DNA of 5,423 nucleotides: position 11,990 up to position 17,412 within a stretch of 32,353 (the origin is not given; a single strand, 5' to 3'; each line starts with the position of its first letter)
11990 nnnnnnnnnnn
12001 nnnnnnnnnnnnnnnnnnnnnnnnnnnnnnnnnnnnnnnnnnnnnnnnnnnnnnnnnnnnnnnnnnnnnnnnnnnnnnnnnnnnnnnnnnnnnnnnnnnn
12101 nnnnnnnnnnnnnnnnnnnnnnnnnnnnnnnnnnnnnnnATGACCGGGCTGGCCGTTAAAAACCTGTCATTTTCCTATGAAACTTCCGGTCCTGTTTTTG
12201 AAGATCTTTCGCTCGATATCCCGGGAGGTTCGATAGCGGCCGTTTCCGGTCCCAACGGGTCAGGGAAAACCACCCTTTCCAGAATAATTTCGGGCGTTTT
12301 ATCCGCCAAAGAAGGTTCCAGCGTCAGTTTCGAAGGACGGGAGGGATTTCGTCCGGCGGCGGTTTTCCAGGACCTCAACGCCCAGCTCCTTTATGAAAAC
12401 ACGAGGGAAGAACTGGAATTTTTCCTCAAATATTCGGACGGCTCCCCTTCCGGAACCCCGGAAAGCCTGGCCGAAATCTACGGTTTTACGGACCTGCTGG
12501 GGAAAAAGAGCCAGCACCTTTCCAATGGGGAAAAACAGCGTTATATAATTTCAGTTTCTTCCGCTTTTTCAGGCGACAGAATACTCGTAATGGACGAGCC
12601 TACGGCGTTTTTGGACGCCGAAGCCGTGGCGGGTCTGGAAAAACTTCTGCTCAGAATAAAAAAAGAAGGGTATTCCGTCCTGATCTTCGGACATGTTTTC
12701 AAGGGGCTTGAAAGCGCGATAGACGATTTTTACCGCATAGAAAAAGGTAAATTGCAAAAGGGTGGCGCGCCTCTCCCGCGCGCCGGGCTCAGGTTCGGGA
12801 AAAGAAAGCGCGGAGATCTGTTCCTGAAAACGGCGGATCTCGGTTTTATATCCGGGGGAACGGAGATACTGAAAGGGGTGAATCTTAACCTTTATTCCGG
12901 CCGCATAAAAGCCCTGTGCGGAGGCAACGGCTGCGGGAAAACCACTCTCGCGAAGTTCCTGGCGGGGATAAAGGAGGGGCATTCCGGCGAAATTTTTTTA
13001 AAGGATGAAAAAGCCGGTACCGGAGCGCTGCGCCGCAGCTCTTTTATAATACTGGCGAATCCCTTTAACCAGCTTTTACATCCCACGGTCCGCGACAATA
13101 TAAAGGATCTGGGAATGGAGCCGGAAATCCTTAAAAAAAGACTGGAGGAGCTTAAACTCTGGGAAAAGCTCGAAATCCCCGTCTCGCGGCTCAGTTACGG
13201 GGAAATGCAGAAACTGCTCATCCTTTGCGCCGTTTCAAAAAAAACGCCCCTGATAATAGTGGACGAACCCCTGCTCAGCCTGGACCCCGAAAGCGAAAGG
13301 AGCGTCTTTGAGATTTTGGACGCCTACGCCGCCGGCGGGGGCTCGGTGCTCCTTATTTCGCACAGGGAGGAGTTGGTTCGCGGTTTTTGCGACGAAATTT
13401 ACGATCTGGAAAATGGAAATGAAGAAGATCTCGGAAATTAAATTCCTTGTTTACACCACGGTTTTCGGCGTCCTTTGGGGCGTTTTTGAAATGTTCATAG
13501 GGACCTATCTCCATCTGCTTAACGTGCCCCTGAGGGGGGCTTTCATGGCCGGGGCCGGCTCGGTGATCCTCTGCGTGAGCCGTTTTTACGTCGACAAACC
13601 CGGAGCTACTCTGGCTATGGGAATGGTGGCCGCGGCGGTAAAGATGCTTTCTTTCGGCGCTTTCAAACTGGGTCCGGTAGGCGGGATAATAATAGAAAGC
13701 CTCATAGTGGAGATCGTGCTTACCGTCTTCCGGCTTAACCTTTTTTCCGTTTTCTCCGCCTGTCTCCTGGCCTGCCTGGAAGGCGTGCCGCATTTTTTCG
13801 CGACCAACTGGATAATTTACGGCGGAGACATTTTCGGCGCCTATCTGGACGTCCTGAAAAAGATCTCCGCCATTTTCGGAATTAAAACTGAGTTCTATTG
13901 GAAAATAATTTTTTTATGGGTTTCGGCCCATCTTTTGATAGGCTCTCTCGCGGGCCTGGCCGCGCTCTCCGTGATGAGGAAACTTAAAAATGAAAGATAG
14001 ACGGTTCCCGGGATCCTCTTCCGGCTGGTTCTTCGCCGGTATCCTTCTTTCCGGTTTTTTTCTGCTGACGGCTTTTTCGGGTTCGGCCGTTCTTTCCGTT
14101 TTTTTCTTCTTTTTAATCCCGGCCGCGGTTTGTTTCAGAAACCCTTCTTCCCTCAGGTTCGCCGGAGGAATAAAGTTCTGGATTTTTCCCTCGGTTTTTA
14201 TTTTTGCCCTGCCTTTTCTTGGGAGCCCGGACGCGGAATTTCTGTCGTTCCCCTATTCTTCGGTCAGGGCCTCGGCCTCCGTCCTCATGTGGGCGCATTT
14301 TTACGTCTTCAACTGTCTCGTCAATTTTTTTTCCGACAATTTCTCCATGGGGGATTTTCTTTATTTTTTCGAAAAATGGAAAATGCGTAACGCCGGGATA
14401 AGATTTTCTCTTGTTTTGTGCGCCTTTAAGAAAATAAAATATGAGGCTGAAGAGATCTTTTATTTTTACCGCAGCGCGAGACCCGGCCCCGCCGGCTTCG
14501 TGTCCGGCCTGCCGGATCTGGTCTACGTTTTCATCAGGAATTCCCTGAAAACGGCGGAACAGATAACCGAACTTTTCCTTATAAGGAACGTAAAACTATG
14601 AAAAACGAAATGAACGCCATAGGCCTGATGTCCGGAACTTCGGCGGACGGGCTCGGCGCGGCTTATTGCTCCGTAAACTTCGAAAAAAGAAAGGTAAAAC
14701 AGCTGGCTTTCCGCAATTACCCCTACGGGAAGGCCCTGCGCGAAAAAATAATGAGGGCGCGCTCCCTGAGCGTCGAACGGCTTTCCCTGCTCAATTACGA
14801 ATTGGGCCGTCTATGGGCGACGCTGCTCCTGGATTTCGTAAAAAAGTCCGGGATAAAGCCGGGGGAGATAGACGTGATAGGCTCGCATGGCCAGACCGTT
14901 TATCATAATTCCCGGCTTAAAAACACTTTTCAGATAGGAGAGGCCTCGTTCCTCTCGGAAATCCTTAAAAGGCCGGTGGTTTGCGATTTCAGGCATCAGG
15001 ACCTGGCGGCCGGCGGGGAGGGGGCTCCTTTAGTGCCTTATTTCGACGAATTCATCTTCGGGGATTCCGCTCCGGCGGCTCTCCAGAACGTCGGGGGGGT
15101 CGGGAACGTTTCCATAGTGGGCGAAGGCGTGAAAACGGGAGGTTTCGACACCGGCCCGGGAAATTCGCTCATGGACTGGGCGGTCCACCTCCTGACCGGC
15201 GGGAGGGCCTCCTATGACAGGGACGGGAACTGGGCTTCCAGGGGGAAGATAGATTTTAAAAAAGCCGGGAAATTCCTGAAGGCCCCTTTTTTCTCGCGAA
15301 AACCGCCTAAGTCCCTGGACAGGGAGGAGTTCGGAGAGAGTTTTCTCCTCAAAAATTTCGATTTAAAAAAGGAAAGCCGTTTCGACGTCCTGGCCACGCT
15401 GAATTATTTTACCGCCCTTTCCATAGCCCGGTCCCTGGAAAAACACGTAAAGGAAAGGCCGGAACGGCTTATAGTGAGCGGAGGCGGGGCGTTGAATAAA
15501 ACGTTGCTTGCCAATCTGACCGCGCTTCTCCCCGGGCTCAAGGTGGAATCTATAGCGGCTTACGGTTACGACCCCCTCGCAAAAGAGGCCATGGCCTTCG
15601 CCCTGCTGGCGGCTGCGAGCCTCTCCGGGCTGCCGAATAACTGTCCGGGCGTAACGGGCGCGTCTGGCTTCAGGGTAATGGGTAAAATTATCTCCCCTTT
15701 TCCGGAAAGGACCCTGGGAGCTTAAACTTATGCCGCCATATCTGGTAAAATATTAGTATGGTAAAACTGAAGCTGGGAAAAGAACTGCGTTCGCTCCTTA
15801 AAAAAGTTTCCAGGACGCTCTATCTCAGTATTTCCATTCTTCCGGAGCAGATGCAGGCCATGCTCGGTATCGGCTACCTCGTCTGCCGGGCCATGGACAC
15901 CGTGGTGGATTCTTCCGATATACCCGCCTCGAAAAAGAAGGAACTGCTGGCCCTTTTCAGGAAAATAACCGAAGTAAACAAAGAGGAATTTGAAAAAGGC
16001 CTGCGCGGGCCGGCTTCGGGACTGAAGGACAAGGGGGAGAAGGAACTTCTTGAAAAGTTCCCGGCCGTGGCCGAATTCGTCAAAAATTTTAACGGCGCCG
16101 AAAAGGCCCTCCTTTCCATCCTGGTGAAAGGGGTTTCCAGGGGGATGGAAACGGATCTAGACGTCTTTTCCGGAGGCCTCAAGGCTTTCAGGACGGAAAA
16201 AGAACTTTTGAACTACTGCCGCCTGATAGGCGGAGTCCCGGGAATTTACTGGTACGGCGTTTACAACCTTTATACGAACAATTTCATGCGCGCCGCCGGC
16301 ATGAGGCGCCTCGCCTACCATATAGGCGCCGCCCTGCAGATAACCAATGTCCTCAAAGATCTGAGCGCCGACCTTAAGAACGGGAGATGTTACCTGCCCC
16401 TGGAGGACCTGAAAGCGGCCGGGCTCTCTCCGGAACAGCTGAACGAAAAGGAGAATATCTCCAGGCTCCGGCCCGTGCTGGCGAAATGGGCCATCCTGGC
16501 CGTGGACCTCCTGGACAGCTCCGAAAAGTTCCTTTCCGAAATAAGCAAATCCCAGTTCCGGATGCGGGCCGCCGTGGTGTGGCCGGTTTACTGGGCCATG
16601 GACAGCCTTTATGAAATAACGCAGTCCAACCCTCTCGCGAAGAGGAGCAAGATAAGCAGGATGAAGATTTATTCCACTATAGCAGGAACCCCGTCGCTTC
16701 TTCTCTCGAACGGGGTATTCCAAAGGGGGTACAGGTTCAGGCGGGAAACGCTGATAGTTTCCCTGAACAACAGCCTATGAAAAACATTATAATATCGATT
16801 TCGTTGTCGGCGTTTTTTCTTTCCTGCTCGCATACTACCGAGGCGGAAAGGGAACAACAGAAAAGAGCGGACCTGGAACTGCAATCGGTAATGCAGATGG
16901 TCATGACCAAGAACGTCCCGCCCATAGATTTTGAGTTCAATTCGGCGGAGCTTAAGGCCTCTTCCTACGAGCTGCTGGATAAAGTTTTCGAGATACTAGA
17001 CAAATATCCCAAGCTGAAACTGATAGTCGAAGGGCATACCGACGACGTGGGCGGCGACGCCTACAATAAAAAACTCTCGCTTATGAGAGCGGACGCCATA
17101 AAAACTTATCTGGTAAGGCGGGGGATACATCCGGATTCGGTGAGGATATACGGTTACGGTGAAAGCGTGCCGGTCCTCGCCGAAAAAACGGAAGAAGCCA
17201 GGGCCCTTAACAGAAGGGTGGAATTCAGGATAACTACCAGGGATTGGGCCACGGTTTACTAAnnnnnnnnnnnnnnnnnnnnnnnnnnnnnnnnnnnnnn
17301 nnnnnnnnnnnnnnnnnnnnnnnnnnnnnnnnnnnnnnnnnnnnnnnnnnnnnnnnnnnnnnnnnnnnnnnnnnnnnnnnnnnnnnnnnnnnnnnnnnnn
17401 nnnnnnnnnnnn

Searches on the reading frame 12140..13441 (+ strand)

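Call 10: search_protein_families(library=pfam, proteins=[window:12140-13441:+])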
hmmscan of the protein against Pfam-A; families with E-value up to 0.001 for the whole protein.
window:12140-13441:+ (433 aa): 13 families
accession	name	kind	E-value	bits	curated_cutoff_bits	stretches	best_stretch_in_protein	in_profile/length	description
PF00005.33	ABC_tran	-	2.7e-38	132.1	25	2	244-378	1-136/137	ABC transporter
PF13304.12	AAA_21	-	2.5e-13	51.2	27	1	300-412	176-302/304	AAA domain, putative AbiEii toxin, Type IV TA system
PF02463.25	SMC_N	-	4.4e-09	36.5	40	0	31-61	25-55/220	RecF/RecN/SMC N terminal domain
PF13476.12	AAA_23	-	5e-08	34.3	27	0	20-68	10-57/201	AAA domain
PF13166.12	AAA_13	-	1.9e-07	30.6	36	0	36-55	22-41/713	AAA domain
PF13401.12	AAA_22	-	1.5e-06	29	27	0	31-121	6-65/130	AAA domain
PF13175.12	AAA_15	-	1.4e-05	25.3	32.1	0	256-279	25-48/374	AAA ATPase domain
PF00004.35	AAA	-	4.5e-05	24.3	21.2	0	259-276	3-20/131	ATPase family associated with various cellular activities (AAA)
PF24883.2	NPHP3_N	-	6.2e-05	23.7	24.8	0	31-63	23-55/164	Nephrocystin 3, N-terminal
PF00448.28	SRP54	-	0.00012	22.2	22.7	0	33-77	4-47/196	SRP54-type protein, GTPase domain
PF13238.12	AAA_18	-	0.00024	22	29.4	0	35-52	3-20/128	AAA domain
PF06745.19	ATPase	-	0.00041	20.2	26.6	0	27-66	16-58/231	KaiC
PF03193.22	RsgA_GTPase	-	0.00096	19.5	30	0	252-289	104-141/174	RsgA GTPase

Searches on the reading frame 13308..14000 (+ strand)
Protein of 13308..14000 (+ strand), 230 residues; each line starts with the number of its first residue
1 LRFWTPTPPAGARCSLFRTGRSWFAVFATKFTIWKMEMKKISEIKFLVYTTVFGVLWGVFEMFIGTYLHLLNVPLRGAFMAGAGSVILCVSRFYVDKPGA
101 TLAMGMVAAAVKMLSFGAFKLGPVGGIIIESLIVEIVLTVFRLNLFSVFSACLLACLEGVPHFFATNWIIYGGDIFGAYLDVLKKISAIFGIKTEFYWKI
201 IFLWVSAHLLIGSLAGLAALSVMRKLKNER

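Call 10: search_protein_families(library=pfam, proteins=[window:13308-14000:+])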
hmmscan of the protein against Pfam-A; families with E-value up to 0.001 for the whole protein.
window:13308-14000:+ (230 aa): 1 family
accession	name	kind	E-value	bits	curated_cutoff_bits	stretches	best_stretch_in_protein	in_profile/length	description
PF09819.14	ABC_cobalt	-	2e-05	25.2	25.2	1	47-159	3-119/121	ABC-type cobalt transport system, permease component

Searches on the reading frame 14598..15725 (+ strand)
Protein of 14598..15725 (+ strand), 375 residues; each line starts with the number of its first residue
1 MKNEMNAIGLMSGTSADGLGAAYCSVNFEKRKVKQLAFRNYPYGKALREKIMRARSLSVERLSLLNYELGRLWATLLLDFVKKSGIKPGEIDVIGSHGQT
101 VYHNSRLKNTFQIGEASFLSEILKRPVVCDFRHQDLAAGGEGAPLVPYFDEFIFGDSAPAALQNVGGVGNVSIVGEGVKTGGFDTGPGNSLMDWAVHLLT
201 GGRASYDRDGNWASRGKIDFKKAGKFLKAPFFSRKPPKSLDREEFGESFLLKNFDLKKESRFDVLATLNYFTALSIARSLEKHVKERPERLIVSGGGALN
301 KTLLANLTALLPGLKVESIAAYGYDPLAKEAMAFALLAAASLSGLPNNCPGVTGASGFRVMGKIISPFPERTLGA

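Call 10: search_protein_families(library=pfam, proteins=[window:14598-15725:+])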
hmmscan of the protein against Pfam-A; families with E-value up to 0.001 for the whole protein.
window:14598-15725:+ (375 aa): 1 family
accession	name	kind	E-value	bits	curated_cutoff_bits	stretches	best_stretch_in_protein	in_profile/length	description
PF03702.20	AnmK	-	5.3e-97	325.6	24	1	7-365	3-365/367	Anhydro-N-acetylmuramic acid kinase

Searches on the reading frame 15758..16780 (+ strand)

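Call 10: search_protein_families(library=pfam, proteins=[window:15758-16780:+])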
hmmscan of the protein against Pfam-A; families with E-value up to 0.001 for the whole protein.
window:15758-16780:+ (340 aa): 1 family
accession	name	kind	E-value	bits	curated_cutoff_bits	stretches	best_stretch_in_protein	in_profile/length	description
PF00494.24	SQS_PSY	-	1.2e-42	146.9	26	1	14-302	1-262/263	Squalene/phytoene synthase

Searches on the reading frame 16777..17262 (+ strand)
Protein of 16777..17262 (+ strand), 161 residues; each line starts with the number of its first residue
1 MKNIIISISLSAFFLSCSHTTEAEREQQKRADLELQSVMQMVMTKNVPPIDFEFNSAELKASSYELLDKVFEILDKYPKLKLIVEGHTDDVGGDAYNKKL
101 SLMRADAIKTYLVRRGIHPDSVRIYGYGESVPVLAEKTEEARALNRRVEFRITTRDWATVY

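Call 11: search_protein_families(library=pfam, proteins=[window:16777-17262:+])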
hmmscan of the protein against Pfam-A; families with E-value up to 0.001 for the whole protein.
window:16777-17262:+ (161 aa): 2 families
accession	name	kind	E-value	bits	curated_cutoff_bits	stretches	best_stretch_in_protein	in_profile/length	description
PF00691.25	OmpA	-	3e-22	79.2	27.2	1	52-146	2-98/98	OmpA family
PF05359.17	DUF748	-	1e-05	24.3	50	1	48-121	879-952/1037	Domain of Unknown Function (DUF748)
